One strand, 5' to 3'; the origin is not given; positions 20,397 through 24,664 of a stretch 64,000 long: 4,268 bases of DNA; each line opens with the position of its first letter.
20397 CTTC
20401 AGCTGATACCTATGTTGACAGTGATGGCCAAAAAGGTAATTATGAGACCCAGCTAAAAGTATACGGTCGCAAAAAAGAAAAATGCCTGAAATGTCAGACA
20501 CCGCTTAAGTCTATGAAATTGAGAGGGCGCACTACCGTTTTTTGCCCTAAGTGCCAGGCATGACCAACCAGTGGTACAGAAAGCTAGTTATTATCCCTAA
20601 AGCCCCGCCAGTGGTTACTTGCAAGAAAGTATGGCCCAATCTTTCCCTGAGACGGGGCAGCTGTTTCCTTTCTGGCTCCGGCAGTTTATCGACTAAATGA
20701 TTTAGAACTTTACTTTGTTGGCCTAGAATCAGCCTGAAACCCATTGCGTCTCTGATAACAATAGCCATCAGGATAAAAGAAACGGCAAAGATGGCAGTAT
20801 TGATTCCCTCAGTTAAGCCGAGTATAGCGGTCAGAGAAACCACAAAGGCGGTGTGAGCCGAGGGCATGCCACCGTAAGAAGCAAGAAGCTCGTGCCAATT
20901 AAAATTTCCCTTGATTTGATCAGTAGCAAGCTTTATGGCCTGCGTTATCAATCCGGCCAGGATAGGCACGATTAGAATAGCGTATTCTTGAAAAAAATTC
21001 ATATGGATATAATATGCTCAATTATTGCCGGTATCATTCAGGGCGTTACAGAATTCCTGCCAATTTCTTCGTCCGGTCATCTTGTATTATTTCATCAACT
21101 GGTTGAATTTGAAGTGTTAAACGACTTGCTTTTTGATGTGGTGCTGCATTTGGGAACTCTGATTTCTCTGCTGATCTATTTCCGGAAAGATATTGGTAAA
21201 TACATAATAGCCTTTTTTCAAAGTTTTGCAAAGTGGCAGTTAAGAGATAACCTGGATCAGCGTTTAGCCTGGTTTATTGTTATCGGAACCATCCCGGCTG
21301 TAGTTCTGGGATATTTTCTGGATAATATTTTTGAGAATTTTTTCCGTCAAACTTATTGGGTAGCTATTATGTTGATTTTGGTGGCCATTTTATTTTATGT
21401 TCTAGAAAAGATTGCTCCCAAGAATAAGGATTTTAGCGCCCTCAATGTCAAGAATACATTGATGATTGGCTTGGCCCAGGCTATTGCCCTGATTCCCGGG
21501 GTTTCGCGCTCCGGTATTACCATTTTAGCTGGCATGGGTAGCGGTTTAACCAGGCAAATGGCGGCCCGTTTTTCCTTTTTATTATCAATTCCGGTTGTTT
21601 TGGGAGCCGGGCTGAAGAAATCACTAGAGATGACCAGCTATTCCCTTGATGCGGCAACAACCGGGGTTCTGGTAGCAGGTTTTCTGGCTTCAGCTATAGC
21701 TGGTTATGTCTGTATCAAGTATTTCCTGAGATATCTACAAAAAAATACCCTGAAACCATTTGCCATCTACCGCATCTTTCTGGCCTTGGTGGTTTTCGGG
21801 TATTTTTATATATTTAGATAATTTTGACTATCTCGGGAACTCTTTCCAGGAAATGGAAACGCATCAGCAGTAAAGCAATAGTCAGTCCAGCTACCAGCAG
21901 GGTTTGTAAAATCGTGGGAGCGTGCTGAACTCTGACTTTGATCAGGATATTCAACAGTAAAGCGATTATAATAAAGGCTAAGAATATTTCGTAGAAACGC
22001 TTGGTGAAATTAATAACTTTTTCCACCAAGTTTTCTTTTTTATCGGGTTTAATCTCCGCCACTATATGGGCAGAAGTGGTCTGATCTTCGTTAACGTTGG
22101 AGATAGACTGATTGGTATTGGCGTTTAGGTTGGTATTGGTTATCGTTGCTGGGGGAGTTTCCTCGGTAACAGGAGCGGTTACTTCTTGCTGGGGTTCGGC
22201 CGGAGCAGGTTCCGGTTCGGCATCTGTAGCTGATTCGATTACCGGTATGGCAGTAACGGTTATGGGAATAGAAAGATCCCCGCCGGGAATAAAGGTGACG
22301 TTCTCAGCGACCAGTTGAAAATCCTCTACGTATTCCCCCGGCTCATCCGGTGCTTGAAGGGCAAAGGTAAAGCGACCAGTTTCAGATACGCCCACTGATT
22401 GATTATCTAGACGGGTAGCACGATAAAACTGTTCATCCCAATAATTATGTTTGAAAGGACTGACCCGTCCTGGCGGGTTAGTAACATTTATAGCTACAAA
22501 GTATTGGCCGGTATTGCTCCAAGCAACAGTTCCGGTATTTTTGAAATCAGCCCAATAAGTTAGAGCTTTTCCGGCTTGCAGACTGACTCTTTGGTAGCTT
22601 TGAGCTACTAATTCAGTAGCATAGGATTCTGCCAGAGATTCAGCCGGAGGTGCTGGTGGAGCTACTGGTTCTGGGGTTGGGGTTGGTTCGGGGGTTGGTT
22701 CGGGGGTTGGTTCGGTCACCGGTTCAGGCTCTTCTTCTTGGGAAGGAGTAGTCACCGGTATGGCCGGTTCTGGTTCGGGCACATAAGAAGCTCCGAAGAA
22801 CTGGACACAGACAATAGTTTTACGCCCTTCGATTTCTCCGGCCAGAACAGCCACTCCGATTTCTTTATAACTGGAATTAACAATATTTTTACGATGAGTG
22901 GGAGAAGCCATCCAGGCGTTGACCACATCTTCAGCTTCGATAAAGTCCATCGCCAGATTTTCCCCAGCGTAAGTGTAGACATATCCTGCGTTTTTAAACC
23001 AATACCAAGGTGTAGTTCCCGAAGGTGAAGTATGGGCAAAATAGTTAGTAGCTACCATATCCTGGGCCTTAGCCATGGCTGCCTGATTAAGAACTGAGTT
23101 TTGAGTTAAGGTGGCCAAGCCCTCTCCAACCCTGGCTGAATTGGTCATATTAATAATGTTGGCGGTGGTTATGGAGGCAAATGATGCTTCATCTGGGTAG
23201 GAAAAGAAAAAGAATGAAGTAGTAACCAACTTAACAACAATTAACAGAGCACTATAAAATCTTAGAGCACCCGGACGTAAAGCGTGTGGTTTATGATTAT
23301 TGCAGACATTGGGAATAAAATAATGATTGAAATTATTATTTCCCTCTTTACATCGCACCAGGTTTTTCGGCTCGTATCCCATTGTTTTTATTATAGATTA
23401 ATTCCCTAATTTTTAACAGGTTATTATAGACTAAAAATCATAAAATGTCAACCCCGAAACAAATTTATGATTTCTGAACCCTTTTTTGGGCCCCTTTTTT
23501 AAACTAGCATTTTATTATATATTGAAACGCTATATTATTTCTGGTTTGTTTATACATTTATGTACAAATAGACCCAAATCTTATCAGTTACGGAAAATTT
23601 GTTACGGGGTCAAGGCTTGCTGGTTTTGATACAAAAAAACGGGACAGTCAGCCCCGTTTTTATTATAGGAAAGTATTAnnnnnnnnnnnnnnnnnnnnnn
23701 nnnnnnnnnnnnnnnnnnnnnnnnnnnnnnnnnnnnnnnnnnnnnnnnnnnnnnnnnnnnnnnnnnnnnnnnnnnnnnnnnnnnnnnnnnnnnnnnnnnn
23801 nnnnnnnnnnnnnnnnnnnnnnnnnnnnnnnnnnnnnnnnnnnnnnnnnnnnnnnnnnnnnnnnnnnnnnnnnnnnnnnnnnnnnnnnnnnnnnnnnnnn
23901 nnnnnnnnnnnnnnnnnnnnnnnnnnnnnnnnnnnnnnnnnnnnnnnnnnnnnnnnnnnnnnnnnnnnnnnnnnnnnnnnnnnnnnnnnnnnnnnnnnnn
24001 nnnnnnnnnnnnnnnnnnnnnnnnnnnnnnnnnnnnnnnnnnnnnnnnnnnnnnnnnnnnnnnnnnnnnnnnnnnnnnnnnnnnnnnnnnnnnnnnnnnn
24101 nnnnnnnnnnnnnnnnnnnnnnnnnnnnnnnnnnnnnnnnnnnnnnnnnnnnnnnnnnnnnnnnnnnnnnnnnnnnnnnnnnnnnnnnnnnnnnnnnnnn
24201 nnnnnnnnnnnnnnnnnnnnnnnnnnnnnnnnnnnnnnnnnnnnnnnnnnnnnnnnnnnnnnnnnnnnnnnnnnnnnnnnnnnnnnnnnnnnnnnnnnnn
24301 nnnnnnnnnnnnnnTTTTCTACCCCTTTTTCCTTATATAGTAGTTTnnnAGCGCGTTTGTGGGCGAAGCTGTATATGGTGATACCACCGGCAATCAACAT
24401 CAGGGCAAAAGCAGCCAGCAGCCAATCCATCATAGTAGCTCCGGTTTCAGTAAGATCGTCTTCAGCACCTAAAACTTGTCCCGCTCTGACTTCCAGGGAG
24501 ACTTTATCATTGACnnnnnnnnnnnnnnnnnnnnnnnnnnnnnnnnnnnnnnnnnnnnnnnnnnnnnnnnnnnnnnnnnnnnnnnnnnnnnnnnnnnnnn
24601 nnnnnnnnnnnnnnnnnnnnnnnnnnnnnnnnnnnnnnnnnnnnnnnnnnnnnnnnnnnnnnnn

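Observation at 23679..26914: Sortase operon with a large DUF11/Cna-B surface protein carrying a non-canonical LTETG sorting signal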

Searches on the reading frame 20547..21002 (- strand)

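Call 54: search_protein_families(library=pfam, proteins=[window:20547-21002:-], max_evalue=0.00001)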
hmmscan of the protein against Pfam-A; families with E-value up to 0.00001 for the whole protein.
window:20547-21002:- (151 aa): 1 family
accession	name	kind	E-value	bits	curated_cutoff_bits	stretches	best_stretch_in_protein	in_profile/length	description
PF02681.20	DUF212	-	5.6e-35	120.7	26.5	1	8-138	4-125/126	Divergent PAP2 family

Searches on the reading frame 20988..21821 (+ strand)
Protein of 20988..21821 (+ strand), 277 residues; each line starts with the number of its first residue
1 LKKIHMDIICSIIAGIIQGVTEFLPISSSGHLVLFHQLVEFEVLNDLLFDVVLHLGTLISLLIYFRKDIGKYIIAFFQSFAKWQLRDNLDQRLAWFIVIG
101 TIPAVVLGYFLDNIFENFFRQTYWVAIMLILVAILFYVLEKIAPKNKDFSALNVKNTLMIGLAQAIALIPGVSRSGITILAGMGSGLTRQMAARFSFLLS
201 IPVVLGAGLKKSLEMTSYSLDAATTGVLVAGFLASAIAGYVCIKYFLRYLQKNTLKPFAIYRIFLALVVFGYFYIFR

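Call 54: search_protein_families(library=pfam, proteins=[window:20988-21821:+], max_evalue=0.00001)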
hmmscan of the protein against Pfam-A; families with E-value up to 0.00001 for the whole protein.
window:20988-21821:+ (277 aa): 1 family
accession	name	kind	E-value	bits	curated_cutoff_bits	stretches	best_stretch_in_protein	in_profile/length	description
PF02673.24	BacA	-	3.8e-83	279.6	33.4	1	12-268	2-257/257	Bacitracin resistance protein BacA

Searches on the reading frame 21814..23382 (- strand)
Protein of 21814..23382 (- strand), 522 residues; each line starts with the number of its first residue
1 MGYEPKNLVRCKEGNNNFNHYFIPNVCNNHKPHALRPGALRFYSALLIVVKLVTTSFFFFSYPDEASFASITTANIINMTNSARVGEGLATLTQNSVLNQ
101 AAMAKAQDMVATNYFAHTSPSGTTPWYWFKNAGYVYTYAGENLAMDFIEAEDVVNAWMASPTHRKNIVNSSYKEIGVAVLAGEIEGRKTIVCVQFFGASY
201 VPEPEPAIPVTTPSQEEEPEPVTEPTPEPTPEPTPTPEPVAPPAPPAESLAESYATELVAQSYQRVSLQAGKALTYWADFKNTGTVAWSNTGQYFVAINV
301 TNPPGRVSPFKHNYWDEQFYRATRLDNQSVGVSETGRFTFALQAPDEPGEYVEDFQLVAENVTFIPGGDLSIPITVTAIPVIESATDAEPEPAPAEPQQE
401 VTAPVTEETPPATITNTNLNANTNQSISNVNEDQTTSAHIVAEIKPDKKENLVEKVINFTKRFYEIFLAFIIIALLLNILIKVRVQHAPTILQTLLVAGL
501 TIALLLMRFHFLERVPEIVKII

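Call 3: search_protein_families(library=pfam, proteins=[window:21814-23382:-], max_evalue=0.01)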
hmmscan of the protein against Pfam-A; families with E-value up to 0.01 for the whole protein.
window:21814-23382:- (522 aa): 2 families
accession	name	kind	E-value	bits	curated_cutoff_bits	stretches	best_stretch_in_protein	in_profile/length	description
PF00188.32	CAP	-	8.3e-19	69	21.1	1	78-187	2-110/117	Cysteine-rich secretory protein family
PF16158.11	N_BRCA1_IG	-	0.00018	22.4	28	1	279-375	19-107/108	Ig-like domain from next to BRCA1 gene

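Call 4: search_protein_families(library=ncbifam, proteins=[window:21814-23382:-], max_evalue=0.01)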
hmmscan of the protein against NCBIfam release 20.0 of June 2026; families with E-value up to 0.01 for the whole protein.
window:21814-23382:- (522 aa): 2 families
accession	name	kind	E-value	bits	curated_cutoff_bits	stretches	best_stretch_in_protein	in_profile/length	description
TIGR02909.1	spore_YkwD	subfamily_domain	6.6e-31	106.9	171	1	75-195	7-124/127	uncharacterized protein, YkwD family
NF052539.1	DivAsocLipDalA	equivalog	2.3e-15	56.8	200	1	74-180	49-155/169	divisome-associated lipoprotein DalA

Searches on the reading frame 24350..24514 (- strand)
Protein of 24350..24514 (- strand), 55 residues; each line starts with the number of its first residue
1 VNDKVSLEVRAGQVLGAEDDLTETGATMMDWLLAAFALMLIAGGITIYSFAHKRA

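Call 64: find_homologous_proteins(query=window:24350-24514:-, max_evalue=10)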
Query seq(55 aa): no candidate shares three 5-residue words with the query. No homologue found.
